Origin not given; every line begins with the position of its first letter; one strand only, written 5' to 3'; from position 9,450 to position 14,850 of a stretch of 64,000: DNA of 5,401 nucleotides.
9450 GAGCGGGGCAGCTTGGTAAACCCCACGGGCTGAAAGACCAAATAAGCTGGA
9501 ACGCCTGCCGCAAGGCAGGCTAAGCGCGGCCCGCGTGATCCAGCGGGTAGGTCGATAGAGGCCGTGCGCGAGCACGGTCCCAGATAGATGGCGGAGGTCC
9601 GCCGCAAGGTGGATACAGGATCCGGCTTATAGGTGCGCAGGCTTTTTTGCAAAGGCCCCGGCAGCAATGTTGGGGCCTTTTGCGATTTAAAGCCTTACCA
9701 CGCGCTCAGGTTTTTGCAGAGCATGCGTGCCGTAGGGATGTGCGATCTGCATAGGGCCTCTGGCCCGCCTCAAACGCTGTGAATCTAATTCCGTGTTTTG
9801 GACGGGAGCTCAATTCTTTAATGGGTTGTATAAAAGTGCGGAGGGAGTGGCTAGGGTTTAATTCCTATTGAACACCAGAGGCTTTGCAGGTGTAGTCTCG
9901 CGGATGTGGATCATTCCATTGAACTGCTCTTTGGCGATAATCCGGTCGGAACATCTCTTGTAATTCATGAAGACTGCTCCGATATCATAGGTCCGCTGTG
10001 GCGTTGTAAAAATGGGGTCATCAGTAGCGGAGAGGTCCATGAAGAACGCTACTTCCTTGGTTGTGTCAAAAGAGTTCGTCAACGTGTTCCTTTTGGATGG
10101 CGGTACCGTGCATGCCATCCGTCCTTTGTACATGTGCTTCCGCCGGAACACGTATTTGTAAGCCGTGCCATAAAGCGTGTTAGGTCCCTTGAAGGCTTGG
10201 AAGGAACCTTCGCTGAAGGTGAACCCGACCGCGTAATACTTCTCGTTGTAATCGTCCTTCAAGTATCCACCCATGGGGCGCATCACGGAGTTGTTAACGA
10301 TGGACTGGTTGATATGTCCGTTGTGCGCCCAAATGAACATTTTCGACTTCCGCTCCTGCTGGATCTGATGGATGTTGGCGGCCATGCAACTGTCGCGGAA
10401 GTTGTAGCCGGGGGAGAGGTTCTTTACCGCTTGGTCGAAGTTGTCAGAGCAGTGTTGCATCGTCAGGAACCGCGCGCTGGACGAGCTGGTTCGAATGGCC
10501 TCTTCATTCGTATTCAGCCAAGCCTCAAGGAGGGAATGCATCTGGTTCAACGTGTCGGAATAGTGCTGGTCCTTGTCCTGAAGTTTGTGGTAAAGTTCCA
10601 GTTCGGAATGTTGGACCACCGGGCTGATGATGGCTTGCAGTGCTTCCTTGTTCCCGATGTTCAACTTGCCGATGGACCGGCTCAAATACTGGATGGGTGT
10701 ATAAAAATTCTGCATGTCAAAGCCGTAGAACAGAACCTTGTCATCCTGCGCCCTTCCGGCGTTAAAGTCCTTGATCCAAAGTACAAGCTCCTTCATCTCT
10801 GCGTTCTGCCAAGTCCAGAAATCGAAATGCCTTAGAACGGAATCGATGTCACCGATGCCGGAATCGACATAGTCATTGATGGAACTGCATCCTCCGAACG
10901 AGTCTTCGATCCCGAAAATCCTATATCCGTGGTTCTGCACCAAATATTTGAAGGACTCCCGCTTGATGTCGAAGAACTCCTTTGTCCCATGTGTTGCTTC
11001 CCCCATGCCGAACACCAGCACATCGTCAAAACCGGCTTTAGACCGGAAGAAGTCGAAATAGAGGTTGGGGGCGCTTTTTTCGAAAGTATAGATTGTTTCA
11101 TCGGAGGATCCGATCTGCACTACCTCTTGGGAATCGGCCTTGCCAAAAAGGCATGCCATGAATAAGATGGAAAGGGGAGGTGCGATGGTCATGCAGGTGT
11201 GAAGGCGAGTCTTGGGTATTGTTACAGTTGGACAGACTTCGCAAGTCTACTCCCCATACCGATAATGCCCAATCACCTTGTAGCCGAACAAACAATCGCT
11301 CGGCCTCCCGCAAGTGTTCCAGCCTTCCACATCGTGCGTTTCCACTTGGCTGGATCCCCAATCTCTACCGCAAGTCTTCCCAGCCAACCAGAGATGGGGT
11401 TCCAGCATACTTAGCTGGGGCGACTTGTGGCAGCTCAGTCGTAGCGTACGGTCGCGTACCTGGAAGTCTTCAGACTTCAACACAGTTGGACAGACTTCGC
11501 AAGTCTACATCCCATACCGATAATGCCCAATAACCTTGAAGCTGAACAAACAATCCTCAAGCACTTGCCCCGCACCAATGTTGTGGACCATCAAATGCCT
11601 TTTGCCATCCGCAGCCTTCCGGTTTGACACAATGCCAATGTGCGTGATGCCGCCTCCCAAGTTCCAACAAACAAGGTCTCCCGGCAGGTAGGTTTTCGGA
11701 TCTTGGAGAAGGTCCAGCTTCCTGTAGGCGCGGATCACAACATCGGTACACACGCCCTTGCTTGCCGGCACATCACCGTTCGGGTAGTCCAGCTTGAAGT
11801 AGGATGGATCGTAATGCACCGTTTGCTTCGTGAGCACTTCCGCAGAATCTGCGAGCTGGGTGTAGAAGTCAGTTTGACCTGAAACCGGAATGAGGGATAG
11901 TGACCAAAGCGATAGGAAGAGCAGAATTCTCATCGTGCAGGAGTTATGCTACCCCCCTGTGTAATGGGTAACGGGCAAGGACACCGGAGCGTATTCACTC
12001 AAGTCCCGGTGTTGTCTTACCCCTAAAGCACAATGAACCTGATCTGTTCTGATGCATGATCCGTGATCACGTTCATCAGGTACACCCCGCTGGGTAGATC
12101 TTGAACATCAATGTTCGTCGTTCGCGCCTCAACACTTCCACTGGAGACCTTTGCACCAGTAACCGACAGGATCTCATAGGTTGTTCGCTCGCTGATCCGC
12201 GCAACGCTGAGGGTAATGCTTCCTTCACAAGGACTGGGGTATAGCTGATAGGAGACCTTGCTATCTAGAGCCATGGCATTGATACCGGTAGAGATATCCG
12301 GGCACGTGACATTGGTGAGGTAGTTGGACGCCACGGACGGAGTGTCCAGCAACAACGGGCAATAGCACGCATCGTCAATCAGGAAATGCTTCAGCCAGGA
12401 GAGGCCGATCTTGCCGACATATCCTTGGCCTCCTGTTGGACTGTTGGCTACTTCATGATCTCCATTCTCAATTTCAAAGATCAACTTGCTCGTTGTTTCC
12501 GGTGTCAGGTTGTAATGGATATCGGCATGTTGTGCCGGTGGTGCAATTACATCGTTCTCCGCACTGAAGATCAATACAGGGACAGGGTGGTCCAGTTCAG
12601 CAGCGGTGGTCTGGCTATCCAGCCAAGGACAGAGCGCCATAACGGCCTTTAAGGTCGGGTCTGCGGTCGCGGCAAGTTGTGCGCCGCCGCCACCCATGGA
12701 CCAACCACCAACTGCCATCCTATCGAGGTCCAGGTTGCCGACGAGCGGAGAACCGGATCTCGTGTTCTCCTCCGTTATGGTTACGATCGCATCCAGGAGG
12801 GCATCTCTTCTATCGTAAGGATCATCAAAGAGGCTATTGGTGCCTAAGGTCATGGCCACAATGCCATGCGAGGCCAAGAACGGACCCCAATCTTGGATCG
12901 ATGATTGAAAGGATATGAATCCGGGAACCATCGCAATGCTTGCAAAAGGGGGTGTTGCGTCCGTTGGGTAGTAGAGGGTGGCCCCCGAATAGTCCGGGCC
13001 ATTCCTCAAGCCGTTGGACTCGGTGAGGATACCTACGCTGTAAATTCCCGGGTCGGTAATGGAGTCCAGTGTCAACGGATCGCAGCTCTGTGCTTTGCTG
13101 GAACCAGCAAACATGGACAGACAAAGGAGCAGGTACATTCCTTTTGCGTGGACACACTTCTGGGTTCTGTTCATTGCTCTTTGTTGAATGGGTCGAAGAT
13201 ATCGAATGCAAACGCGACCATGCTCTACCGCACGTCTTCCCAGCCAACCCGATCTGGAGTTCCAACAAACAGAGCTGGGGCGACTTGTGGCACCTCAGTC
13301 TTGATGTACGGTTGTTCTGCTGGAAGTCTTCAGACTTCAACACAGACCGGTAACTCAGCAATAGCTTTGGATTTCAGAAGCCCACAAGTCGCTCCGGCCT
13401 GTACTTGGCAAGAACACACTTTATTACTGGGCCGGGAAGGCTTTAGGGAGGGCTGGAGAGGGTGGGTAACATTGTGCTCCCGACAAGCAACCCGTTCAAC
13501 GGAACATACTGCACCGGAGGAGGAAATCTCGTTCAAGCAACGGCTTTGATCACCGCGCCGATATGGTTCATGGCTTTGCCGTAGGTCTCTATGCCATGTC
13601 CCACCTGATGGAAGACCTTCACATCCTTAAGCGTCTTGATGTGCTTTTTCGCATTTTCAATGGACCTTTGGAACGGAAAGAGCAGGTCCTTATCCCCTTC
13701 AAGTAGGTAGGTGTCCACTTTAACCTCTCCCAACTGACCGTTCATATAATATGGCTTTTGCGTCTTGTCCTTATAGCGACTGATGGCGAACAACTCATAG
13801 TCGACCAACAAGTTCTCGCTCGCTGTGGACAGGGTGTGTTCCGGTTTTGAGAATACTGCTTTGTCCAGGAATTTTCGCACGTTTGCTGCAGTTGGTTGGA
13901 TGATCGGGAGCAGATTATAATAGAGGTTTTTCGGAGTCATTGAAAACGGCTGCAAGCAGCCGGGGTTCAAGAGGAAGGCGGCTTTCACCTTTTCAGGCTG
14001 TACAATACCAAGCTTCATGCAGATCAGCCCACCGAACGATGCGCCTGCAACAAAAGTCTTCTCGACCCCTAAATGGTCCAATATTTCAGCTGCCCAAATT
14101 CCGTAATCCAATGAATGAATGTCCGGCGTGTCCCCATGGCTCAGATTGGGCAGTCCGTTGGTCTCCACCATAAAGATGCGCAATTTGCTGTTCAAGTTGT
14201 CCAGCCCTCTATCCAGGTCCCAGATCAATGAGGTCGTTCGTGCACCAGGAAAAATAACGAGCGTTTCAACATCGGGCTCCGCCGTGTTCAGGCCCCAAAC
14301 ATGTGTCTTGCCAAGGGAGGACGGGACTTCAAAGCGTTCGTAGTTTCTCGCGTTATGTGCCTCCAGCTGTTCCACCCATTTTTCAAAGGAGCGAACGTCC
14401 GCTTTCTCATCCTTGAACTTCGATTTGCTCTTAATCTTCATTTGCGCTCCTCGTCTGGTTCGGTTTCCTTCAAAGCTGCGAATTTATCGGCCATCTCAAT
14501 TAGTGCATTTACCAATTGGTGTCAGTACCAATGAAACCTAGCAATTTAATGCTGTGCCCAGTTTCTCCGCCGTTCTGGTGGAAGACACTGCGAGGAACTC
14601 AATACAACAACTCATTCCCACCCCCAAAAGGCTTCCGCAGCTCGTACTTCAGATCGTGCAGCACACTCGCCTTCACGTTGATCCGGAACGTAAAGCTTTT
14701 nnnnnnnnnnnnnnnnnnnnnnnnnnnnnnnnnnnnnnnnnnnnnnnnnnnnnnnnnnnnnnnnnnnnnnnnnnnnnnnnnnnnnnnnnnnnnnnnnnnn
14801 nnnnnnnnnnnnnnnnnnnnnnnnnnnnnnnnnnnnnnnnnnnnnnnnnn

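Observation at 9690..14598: Lower-GC hydrolase island inserted directly downstream of rnpB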

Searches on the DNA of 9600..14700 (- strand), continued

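Call 75: search_dna_similar(query=window:9690-14598:+, collection=phages, mode=distant, max_rows=8)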
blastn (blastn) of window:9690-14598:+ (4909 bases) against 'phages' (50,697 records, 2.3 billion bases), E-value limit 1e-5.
No match.
